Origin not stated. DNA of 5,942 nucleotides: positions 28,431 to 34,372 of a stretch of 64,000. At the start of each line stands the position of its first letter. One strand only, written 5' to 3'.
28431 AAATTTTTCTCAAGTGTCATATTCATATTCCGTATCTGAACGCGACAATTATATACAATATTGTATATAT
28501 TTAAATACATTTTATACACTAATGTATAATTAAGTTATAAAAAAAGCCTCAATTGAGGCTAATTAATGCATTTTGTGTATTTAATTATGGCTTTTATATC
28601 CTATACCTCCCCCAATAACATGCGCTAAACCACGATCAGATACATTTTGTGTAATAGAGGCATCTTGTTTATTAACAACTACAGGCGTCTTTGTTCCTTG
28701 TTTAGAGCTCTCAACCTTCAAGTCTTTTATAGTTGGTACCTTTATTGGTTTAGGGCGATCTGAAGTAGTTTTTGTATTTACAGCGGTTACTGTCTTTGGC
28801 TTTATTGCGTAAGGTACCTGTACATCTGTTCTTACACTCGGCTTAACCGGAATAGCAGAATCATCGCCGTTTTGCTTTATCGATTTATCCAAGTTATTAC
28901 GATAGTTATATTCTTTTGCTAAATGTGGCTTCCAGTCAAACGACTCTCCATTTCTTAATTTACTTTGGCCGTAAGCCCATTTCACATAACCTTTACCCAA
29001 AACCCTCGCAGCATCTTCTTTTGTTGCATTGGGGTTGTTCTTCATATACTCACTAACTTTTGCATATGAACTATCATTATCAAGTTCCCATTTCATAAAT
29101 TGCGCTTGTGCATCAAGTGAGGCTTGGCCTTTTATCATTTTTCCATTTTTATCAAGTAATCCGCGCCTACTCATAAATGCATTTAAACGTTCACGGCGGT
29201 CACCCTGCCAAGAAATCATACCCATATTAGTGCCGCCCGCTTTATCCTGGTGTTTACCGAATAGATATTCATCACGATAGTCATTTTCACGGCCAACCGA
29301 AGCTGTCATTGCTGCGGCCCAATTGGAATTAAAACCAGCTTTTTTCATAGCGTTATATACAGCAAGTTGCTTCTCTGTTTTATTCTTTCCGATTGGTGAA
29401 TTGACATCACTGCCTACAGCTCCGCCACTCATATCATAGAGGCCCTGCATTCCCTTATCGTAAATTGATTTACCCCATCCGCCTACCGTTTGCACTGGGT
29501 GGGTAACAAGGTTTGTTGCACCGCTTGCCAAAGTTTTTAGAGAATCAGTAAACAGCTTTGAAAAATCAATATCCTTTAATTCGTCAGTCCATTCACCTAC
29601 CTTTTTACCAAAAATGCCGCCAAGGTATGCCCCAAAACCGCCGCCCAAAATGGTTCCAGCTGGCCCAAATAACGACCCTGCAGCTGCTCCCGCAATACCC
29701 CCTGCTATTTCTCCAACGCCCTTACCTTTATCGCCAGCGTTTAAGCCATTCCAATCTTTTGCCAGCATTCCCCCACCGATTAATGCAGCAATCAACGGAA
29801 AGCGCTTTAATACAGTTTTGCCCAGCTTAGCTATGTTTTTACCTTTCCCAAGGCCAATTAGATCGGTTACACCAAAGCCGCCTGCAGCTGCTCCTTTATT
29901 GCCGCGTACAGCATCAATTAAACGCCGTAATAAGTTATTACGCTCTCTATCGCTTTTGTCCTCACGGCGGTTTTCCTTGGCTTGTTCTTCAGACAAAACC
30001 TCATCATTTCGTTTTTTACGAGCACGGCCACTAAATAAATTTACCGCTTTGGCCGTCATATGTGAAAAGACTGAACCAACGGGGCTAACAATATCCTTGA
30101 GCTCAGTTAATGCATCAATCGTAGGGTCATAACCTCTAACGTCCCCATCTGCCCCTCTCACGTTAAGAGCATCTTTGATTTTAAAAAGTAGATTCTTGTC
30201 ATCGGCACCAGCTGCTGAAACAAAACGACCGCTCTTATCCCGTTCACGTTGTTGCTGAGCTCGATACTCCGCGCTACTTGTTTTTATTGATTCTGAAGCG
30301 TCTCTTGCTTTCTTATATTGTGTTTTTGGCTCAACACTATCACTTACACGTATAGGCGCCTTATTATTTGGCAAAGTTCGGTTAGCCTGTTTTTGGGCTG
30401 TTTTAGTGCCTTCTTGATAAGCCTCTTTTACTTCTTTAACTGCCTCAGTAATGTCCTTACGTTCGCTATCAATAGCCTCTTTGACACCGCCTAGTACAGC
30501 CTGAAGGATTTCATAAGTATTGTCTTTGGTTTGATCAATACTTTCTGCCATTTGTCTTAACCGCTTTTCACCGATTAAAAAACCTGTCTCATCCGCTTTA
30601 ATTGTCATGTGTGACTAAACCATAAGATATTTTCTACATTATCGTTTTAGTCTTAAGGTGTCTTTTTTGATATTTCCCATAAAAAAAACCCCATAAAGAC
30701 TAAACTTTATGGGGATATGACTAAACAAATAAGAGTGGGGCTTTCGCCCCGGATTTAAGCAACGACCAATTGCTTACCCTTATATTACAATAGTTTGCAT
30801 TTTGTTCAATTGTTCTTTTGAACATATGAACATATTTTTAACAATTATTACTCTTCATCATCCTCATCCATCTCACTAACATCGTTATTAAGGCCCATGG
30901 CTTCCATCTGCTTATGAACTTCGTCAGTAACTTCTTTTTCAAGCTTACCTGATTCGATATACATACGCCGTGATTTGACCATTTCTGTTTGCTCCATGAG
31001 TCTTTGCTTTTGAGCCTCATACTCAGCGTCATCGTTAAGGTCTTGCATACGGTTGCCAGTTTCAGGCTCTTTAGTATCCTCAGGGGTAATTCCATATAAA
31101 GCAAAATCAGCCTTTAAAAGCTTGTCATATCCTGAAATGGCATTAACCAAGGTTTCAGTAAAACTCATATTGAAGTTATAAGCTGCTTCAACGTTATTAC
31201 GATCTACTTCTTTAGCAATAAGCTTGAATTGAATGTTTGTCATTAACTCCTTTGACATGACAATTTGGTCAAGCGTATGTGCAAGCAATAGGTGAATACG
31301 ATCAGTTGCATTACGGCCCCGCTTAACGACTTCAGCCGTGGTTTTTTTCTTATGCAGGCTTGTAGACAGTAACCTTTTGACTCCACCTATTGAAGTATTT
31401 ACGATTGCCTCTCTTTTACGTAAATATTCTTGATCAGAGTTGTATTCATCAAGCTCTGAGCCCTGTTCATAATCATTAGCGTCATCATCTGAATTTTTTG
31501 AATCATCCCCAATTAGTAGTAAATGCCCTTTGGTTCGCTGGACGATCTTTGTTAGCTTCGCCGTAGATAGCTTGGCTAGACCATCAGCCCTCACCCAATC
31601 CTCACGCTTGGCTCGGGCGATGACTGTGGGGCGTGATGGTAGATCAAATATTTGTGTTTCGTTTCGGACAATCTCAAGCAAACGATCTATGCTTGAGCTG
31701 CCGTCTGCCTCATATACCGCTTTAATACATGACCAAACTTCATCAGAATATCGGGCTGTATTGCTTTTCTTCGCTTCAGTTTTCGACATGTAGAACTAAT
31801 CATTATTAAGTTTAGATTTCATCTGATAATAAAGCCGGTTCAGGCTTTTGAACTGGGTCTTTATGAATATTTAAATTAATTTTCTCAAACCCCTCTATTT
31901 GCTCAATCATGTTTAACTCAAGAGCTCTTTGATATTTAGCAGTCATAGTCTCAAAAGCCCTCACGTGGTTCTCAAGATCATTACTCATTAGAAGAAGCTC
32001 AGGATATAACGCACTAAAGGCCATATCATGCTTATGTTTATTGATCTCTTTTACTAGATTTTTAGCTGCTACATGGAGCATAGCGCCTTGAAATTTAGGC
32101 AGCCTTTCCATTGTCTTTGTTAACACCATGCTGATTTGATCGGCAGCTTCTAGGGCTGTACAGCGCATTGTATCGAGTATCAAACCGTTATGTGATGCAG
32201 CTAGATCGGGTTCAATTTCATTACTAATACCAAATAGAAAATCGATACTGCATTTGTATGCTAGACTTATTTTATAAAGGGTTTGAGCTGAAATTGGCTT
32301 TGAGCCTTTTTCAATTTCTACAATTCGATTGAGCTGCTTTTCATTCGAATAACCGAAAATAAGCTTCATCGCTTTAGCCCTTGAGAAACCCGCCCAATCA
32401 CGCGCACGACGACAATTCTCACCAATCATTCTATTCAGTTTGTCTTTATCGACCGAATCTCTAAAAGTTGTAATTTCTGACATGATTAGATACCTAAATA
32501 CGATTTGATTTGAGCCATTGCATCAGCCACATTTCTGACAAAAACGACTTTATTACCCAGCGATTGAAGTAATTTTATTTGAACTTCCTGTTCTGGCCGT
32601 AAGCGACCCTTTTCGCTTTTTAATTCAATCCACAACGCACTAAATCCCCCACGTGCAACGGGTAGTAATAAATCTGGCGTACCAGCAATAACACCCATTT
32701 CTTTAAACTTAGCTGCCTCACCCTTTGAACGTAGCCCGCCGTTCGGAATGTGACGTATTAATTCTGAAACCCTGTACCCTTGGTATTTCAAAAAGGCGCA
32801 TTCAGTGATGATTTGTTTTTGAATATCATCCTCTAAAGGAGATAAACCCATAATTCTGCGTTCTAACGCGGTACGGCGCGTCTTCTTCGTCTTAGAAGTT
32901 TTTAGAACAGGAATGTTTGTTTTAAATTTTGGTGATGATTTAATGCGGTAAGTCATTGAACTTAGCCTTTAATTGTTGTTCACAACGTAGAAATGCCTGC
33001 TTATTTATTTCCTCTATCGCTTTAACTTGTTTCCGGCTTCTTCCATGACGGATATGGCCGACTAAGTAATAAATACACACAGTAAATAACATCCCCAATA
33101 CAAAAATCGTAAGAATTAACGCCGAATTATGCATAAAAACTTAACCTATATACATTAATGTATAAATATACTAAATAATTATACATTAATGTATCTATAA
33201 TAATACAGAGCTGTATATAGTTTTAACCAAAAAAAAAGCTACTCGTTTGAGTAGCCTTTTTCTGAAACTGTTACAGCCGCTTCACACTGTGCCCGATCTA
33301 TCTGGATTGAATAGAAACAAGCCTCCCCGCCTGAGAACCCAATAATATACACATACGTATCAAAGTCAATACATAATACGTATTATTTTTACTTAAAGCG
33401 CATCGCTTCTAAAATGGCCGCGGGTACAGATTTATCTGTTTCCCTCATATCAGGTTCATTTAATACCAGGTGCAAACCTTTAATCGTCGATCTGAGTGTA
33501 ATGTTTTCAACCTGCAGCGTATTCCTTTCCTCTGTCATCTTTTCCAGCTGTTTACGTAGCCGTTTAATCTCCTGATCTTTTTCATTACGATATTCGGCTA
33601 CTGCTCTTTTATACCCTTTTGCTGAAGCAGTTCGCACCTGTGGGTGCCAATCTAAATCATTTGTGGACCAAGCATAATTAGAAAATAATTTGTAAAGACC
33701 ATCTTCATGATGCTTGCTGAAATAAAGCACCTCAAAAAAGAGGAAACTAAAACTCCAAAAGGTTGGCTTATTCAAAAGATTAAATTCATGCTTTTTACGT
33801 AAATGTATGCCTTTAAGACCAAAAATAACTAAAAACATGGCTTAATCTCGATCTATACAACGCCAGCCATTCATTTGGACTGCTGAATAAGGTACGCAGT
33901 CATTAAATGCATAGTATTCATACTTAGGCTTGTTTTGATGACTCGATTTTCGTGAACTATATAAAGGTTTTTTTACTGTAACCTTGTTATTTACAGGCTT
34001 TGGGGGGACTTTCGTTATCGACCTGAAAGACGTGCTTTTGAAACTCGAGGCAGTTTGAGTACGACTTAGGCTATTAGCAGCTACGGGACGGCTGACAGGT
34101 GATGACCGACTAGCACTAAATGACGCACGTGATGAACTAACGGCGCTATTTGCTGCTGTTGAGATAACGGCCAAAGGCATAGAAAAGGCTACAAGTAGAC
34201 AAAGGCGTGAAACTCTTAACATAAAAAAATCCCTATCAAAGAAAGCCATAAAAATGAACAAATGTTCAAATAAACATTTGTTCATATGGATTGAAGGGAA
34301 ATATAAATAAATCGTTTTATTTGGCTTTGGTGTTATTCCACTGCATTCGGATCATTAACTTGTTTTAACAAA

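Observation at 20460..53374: Ten dispersed arrays of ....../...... hexamers on a strict 8-bp register, each at the head of a transcription unit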

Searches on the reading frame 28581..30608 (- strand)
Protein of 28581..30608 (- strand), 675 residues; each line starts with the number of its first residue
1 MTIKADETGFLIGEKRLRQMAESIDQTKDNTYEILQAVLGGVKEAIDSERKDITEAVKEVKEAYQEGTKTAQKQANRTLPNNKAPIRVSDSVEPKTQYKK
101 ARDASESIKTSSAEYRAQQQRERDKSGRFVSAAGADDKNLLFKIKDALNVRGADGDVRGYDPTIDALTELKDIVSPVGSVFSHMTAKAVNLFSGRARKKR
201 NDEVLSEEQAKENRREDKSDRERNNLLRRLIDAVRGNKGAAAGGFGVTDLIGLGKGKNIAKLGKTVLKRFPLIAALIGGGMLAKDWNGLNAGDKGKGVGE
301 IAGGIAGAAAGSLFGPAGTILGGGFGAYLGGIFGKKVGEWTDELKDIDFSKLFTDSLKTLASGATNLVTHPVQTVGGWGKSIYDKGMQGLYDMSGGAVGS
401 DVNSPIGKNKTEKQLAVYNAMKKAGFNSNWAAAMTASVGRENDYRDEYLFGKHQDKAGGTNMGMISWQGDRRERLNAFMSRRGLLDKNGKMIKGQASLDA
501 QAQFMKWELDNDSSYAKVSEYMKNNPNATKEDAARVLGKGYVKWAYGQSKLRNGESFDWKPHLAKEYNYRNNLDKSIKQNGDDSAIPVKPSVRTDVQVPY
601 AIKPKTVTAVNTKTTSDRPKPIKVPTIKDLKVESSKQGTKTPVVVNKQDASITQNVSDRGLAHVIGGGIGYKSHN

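Call 62: search_protein_families(library=phrogs, proteins=[window:28581-30608:-], max_evalue=0.001)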
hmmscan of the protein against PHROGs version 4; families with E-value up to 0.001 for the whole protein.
window:28581-30608:- (675 aa): 6 families
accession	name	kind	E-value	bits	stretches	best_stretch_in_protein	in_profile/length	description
phrog_6922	-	unknown function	3.5e-231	771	1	1-675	6-767/768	-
phrog_19273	-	unknown function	3.9e-22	77.4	1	376-574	693-902/4846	-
phrog_16692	-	unknown function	8.3e-06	25.5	1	294-361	712-784/1107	-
phrog_11489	-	unknown function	4.3e-05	22.7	1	27-369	425-799/1717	-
phrog_1047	-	tail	9.9e-05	21.5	1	225-356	774-924/1251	tail associated lysin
phrog_167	-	tail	0.00055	18.7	0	49-516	496-815/1555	tail length tape measure protein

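Call 63: search_protein_families(library=pfam, proteins=[window:28581-30608:-], max_evalue=0.001)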
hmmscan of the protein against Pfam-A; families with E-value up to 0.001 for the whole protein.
window:28581-30608:- (675 aa): 1 family
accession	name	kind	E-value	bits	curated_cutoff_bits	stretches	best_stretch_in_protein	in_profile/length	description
PF18013.6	Phage_lysozyme2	-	1.2e-10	42.2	28.2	1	414-547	3-122/140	Phage tail lysozyme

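Call 84: find_related_loci(query=window:28581-30608:-, collection=viral_contigs, flank=6000)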
Query window:28581-30608:- (675 aa) in viral_contigs; peptide patterns used: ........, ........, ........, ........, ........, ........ (x = any residue, [..] = any of these).
9 stretches matched a pattern; 1 encode a relative of the query (tblastn E <= 1e-3); 1 distinct loci.
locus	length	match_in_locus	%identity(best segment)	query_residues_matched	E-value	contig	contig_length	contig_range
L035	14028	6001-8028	84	1-675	0e+0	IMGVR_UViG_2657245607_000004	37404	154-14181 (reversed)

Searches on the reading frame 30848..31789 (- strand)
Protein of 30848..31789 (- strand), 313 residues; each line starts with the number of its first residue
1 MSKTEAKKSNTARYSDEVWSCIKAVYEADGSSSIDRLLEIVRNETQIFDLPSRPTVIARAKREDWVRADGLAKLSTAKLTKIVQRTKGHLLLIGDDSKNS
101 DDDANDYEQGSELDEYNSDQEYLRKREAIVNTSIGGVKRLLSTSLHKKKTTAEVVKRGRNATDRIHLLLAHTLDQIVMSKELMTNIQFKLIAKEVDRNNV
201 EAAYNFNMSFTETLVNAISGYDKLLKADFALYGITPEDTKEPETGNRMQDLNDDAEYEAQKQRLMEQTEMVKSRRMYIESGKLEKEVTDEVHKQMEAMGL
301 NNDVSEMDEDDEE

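Call 62: search_protein_families(library=phrogs, proteins=[window:30848-31789:-], max_evalue=0.001)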
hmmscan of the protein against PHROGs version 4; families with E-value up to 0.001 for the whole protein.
window:30848-31789:- (313 aa): 1 family
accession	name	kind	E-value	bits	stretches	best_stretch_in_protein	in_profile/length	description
phrog_7533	-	unknown function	1.8e-111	373.7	1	8-311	1-309/310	-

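Call 63: search_protein_families(library=pfam, proteins=[window:30848-31789:-], max_evalue=0.001)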
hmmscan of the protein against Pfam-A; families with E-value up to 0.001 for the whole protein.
window:30848-31789:- (313 aa): 0 families

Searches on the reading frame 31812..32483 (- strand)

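Call 62: search_protein_families(library=phrogs, proteins=[window:31812-32483:-], max_evalue=0.001)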
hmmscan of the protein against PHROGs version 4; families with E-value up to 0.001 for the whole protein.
window:31812-32483:- (223 aa): 2 families
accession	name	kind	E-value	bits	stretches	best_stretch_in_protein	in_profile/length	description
phrog_7396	-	unknown function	8.2e-82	275.3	1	6-222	2-222/227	-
phrog_8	-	transcription regulation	6.3e-06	26.9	1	10-118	67-150/346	transcriptional regulator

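Call 63: search_protein_families(library=pfam, proteins=[window:31812-32483:-], max_evalue=0.001)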
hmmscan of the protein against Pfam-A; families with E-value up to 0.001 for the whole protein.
window:31812-32483:- (223 aa): 0 families

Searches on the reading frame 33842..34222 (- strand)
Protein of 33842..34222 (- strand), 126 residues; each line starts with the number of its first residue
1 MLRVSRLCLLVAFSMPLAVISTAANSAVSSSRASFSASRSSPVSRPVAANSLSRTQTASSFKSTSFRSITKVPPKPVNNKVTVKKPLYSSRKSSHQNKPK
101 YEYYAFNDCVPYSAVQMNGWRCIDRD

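Call 62: search_protein_families(library=phrogs, proteins=[window:33842-34222:-], max_evalue=0.001)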
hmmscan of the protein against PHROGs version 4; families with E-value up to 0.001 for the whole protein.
window:33842-34222:- (126 aa): 3 families
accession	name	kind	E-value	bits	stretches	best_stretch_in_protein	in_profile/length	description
phrog_37367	-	unknown function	1.9e-19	71.4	1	13-126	18-129/129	-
phrog_21399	-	unknown function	7.8e-15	56.2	1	21-126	44-154/154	-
phrog_114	-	DNA, RNA and nucleotide metabolism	2e-11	44.2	1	25-126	528-634/634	ATP-dependent DNA ligase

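Call 63: search_protein_families(library=pfam, proteins=[window:33842-34222:-], max_evalue=0.001)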
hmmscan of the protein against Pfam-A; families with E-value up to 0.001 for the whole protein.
window:33842-34222:- (126 aa): 0 families
